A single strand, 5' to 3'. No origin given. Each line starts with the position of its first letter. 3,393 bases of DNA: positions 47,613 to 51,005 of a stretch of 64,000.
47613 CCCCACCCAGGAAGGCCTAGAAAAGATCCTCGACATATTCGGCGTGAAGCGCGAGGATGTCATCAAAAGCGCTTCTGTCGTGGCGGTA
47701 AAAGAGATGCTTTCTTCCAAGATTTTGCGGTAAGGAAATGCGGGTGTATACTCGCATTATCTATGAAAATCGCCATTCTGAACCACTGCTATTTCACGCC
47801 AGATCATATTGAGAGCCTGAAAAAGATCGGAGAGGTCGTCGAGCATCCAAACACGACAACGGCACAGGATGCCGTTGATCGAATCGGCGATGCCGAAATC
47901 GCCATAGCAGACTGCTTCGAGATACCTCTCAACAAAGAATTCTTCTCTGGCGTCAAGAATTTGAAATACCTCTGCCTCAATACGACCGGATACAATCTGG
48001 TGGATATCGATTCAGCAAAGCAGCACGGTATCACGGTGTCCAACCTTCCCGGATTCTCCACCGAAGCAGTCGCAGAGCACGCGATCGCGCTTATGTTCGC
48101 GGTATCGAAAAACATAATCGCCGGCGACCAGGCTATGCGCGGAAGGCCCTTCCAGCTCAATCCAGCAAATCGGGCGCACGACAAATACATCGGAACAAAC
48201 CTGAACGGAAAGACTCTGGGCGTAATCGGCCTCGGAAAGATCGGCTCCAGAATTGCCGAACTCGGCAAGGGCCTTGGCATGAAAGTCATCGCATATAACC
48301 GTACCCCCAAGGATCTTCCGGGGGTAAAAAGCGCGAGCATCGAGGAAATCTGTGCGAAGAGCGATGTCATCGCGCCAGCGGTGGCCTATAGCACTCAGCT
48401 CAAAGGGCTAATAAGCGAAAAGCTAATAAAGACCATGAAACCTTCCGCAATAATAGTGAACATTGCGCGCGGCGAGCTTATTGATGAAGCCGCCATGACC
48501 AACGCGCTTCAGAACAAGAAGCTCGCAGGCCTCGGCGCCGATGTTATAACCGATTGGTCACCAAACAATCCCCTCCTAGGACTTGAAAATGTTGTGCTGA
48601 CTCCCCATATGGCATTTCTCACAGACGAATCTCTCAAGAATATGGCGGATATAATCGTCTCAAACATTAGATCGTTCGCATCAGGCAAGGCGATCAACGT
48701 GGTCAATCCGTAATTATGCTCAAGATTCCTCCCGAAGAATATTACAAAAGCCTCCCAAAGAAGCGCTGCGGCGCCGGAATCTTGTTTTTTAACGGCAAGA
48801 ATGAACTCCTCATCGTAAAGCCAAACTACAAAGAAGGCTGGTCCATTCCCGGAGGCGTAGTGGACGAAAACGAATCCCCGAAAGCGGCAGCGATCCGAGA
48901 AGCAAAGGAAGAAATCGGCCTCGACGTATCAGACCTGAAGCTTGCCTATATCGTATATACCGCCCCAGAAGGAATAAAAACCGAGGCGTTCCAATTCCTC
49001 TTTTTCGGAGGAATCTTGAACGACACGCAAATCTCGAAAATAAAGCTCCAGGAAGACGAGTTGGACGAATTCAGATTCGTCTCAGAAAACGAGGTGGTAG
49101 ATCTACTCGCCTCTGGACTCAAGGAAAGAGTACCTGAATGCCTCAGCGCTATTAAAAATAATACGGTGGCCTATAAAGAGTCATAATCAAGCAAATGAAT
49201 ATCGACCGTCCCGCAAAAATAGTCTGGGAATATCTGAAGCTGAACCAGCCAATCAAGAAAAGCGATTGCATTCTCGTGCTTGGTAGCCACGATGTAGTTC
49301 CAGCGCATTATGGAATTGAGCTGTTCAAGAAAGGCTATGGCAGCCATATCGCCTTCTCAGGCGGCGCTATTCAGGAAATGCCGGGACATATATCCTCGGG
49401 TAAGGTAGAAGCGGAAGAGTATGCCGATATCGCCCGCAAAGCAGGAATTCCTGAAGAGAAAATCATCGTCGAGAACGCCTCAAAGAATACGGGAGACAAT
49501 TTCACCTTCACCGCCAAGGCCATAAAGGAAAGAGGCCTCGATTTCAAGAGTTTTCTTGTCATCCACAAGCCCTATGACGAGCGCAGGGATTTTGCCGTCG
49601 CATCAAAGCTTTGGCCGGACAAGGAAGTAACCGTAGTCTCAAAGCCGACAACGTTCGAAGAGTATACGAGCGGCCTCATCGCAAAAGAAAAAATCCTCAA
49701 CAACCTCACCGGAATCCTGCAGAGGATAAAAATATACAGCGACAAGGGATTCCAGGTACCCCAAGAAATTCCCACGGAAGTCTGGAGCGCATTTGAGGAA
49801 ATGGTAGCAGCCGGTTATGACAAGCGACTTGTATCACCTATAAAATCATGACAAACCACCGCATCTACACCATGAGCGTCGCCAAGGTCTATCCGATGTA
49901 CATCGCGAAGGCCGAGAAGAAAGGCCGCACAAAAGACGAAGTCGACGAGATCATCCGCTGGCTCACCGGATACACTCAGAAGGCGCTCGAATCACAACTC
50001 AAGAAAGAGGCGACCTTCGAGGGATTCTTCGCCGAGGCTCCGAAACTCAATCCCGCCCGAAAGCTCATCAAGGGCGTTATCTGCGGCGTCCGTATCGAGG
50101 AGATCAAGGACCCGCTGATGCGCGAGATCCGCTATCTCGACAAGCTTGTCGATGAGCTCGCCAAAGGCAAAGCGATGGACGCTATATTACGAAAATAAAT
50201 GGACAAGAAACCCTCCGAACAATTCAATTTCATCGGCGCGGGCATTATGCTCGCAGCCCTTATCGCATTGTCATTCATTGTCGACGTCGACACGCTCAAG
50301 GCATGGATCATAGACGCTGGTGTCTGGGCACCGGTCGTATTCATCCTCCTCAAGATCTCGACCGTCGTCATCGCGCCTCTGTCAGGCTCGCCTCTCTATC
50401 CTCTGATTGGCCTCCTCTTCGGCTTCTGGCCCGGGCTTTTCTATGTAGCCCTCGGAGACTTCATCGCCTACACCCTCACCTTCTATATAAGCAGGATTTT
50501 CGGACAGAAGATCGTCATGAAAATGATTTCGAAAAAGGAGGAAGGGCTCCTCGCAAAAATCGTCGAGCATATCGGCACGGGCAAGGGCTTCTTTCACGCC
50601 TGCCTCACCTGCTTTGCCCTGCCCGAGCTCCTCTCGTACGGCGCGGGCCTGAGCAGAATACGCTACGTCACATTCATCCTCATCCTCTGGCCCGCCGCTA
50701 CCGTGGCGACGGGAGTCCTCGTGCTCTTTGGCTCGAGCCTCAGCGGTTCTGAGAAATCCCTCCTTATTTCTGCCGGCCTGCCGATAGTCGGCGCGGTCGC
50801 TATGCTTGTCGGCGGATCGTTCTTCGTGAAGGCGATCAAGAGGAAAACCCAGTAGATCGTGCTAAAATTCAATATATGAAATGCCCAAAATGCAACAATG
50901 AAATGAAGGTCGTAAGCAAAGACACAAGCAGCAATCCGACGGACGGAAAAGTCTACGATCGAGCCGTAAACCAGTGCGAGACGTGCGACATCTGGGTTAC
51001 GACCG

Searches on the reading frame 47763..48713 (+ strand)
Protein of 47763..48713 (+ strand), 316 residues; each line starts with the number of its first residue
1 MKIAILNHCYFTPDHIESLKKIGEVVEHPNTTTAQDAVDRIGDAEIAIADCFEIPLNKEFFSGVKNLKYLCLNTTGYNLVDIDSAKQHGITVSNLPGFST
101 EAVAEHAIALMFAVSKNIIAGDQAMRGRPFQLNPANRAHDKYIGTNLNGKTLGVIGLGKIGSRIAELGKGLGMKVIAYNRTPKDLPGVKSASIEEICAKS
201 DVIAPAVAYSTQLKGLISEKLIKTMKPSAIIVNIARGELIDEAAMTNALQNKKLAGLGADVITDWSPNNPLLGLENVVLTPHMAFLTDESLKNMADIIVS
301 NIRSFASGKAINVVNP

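Call 3: search_protein_families(library=pfam, proteins=[window:47763-48713:+], max_evalue=0.1)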
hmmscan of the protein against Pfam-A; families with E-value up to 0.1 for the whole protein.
window:47763-48713:+ (316 aa): 8 families
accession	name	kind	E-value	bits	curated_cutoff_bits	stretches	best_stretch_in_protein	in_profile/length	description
PF02826.25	2-Hacid_dh_C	-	2.1e-47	161.3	25.1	1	108-284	1-178/178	D-isomer specific 2-hydroxyacid dehydrogenase, NAD binding domain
PF00389.36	2-Hacid_dh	-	2.8e-24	85.7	24.6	1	9-315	7-134/134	D-isomer specific 2-hydroxyacid dehydrogenase, catalytic domain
PF03446.21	NAD_binding_2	-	3.3e-09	37.4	21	1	152-261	2-119/161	NAD binding domain of 6-phosphogluconate dehydrogenase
PF01262.27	AlaDh_PNT_C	-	9.9e-05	22.3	23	1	154-235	33-129/214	Alanine dehydrogenase/PNT, C-terminal domain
PF00670.27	AdoHcyase_NAD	-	0.00024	21.7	27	1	147-238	21-113/162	S-adenosyl-L-homocysteine hydrolase, NAD binding domain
PF02737.24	3HCDH_N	-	0.0039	17.6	22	0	152-185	2-35/180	3-hydroxyacyl-CoA dehydrogenase, NAD binding domain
PF00208.27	ELFV_dehydrog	-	0.048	13.8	23.4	0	138-179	21-62/241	Glutamate/Leucine/Phenylalanine/Valine dehydrogenase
PF13478.12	XdhC_C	-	0.06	14.3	29.7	0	153-252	2-68/125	XdhC Rossmann domain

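Call 4: search_protein_families(library=padloc, proteins=[window:47763-48713:+], max_evalue=0.1)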
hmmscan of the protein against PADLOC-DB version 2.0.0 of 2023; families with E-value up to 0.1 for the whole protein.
window:47763-48713:+ (316 aa): 1 family
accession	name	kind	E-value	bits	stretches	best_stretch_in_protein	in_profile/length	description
PDLC00855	E1-E2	-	0.024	11.6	1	122-166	275-319/579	E1-E2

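Call 5: search_protein_families(library=ncbifam, proteins=[window:47763-48713:+], max_evalue=0.1)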
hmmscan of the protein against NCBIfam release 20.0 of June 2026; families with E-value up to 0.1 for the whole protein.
window:47763-48713:+ (316 aa): 36 families (the best 25 are shown)
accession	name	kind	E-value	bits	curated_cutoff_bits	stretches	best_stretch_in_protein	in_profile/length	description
NF005069.0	PRK06487.1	equivalog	6.8e-58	196.2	448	1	21-315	26-320/320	2-hydroxyacid dehydrogenase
NF009714.1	PRK13243.1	equivalog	7.5e-58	196.4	455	1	27-310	29-317/332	glyoxylate reductase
TIGR01327.1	PGDH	equivalog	1e-56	192.8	454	1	13-311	10-306/525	phosphoglycerate dehydrogenase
NF006263.0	PRK08410.1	equivalog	1.4e-56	192.1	389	1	1-309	1-310/311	D-2-hydroxyacid dehydrogenase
NF005387.0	PRK06932.1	equivalog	1.1e-47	162.5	492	1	26-307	28-311/314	2-hydroxyacid dehydrogenase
NF008759.0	PRK11790.1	equivalog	4.4e-38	131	404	1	25-315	36-327/410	phosphoglycerate dehydrogenase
NF005027.0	PRK06436.1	equivalog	7.6e-38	130.3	261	1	58-315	41-289/303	2-hydroxyacid dehydrogenase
NF041369.1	Dhydh_Halo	equivalog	5e-37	127.8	400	1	68-311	57-300/305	D-2-hydroxyacid dehydrogenase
NF000492.1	vanH_gen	exception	4.8e-35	121.1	540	1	67-262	67-252/312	D-lactate dehydrogenase VanH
NF011938.0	PRK15409.1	equivalog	2.5e-32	112.2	492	1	39-316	41-320/324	glyoxylate/hydroxypyruvate reductase GhrB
NF006374.0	PRK08605.1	subfamily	6.5e-30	104.3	356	1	35-295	37-311/332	D-lactate dehydrogenase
NF000371.1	vanH_Agroup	exception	8.1e-29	100.8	700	1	67-305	72-315/322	VanH-A/VanH-Pt family D-lactate dehydrogenase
NF005750.0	PRK07574.1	equivalog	1.2e-28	100.3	329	1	34-296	81-347/386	NAD-dependent formate dehydrogenase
NF000004.1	vanH-D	exception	1e-27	97.1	550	1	67-264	73-260/323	D-lactate dehydrogenase VanH-D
NF009127.0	PRK12480.1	equivalog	5.1e-27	94.7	579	1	67-296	70-310/330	D-lactate dehydrogenase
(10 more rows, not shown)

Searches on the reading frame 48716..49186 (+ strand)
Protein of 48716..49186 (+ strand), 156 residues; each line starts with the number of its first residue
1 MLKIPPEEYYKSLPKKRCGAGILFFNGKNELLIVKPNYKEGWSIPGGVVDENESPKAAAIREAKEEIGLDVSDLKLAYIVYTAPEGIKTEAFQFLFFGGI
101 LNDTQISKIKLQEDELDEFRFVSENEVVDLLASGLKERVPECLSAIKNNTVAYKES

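Call 3: search_protein_families(library=pfam, proteins=[window:48716-49186:+], max_evalue=0.1)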
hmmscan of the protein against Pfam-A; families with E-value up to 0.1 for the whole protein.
window:48716-49186:+ (156 aa): 2 families
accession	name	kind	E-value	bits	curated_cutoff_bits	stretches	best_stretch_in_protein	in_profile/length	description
PF00293.34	NUDIX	-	1.5e-19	70.8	21.1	1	17-133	3-125/134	NUDIX domain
PF22327.2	Nudt16-like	-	0.0014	19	27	1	44-113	37-107/161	U8 snoRNA-decapping enzyme-like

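Call 4: search_protein_families(library=padloc, proteins=[window:48716-49186:+], max_evalue=0.1)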
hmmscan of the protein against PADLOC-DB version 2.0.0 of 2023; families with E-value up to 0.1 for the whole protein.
window:48716-49186:+ (156 aa): 1 family
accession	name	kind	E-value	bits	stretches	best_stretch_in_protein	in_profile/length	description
PDLC04899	PDC-S07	-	4e-08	31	1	28-122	17-118/135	-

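Call 5: search_protein_families(library=ncbifam, proteins=[window:48716-49186:+], max_evalue=0.1)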
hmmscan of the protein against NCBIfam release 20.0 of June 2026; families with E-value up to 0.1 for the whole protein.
window:48716-49186:+ (156 aa): 27 families (the best 25 are shown)
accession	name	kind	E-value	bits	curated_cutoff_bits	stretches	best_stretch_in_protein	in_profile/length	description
NF041652.1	Nud_hyd_Dein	equivalog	2.1e-13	50.8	200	1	14-134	10-134/152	Nudix hydrolase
NF001936.0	PRK00714.1-3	equivalog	2.9e-09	37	118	1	28-133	22-136/155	RNA pyrophosphohydrolase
NF001937.0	PRK00714.1-4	equivalog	1.1e-08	34.9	139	1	17-76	8-67/161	RNA pyrophosphohydrolase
NF001938.0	PRK00714.1-5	equivalog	7.1e-08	32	116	1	15-94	11-102/172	RNA pyrophosphohydrolase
NF001935.0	PRK00714.1-2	equivalog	1.1e-07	31.5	259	1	17-76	8-67/183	RNA pyrophosphohydrolase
TIGR00052.1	TIGR00052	subfamily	1.9e-07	30.9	79.55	1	46-132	86-170/188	nudix-type nucleoside diphosphatase, YffH/AdpP family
NF001934.0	PRK00714.1-1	equivalog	2e-07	30.6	241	1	17-78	8-69/176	RNA pyrophosphohydrolase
NF008044.0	PRK10776.1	equivalog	1.2e-06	28.5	148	1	39-87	30-79/130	8-oxo-dGTP diphosphatase MutT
NF052459.1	OxoGTPPhMutT1Mycb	equivalog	3.2e-06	26.5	475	1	32-89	22-79/292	8-oxo-(d)GTP phosphatase MutT1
TIGR02705.1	nudix_YtkD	equivalog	3.5e-06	26.7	154.4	1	29-75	35-80/156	RNA deprotection pyrophosphohydrolase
NF006530.0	PRK08999.1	equivalog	4.3e-06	26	245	1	38-75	31-68/315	Nudix family hydrolase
NF008736.0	PRK11762.1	equivalog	1.2e-05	24.9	169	1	42-86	76-120/186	ADP compounds hydrolase NudE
TIGR00586.1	mutt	equivalog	2.8e-05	24.1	97.9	1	18-76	7-68/129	8-oxo-dGTP diphosphatase MutT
NF006961.0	PRK09438.1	equivalog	2.9e-05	23.6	103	1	29-76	21-68/151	dihydroneopterin triphosphate diphosphatase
NF011922.0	PRK15393.1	equivalog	0.0001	22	152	1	45-129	72-149/182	NUDIX hydrolase YfcD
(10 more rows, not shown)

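Call 6: search_protein_families(library=phrogs, proteins=[window:48716-49186:+], max_evalue=0.1)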
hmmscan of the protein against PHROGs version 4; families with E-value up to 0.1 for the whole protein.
window:48716-49186:+ (156 aa): 8 families
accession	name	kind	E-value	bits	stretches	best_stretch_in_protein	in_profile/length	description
phrog_1198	-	other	2.5e-20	74.3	1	12-137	33-161/253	MutT/NUDIX hydrolase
phrog_1185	-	other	2.6e-14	54.4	1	10-103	141-240/301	nudix hydrolase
phrog_15528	-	head and packaging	1.7e-10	40.9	1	20-141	525-635/794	portal protein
phrog_19657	-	other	1.4e-08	35.9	1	36-149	55-174/176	nudix hydrolase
phrog_6216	-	unknown function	1.8e-08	34.6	1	19-74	4-58/545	-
phrog_10313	-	other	6.9e-07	30.2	1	20-69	14-67/159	nudix hydrolase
phrog_25541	-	unknown function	1.2e-05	26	1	24-77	80-133/210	-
phrog_9999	-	other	0.0029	18.5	1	42-80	55-94/186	nudix hydrolase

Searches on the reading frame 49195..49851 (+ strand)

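Call 3: search_protein_families(library=pfam, proteins=[window:49195-49851:+], max_evalue=0.1)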
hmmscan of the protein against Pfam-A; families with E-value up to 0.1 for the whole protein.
window:49195-49851:+ (218 aa): 1 family
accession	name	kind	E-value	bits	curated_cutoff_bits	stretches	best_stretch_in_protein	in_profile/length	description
PF02698.23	DUF218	-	6.3e-15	55.7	27.6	1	24-152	1-109/133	DUF218 domain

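Call 4: search_protein_families(library=padloc, proteins=[window:49195-49851:+], max_evalue=0.1)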
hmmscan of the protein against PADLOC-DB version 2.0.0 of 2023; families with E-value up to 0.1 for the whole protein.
window:49195-49851:+ (218 aa): 0 families

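Call 5: search_protein_families(library=ncbifam, proteins=[window:49195-49851:+], max_evalue=0.1)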
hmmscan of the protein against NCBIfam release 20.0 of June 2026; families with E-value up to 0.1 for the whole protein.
window:49195-49851:+ (218 aa): 2 families
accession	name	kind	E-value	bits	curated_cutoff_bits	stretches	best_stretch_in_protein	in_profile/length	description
NF007794.0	PRK10494.1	equivalog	0.0018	17.8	205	1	39-113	111-179/259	envelope biogenesis factor ElyC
NF005743.0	PRK07567.1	equivalog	0.064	12.5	264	0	172-194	195-217/245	glutamine amidotransferase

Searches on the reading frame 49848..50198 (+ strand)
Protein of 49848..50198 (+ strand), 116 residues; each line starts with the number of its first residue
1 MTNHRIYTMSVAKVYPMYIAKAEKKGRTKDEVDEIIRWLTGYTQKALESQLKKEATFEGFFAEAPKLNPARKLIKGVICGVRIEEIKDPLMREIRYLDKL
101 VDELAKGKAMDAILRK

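Call 3: search_protein_families(library=pfam, proteins=[window:49848-50198:+], max_evalue=0.1)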
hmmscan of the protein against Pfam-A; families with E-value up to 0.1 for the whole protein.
window:49848-50198:+ (116 aa): 2 families
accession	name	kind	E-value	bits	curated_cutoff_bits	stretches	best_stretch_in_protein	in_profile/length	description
PF09966.14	DUF2200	-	1.1e-53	180.5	22.8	1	5-115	1-111/111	Uncharacterized protein conserved in bacteria (DUF2200)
PF02627.25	CMD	-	0.02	15.3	23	1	16-44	43-71/84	Carboxymuconolactone decarboxylase family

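Call 4: search_protein_families(library=padloc, proteins=[window:49848-50198:+], max_evalue=0.1)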
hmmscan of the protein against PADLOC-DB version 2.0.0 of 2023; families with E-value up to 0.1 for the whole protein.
window:49848-50198:+ (116 aa): 1 family
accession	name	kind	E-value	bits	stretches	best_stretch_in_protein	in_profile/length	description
PDLC04410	PDC-M09B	-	0.013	12.2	1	28-102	68-143/385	-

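Call 5: search_protein_families(library=ncbifam, proteins=[window:49848-50198:+], max_evalue=0.1)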
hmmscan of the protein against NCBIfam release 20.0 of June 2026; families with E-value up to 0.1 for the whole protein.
window:49848-50198:+ (116 aa): 0 families

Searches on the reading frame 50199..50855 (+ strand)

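Call 3: search_protein_families(library=pfam, proteins=[window:50199-50855:+], max_evalue=0.1)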
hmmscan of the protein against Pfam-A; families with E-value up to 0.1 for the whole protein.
window:50199-50855:+ (218 aa): 1 family
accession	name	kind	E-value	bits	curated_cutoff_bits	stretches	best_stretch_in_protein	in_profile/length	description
PF09335.16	VTT_dom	-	2.5e-13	51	33.9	1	64-179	4-122/123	VTT domain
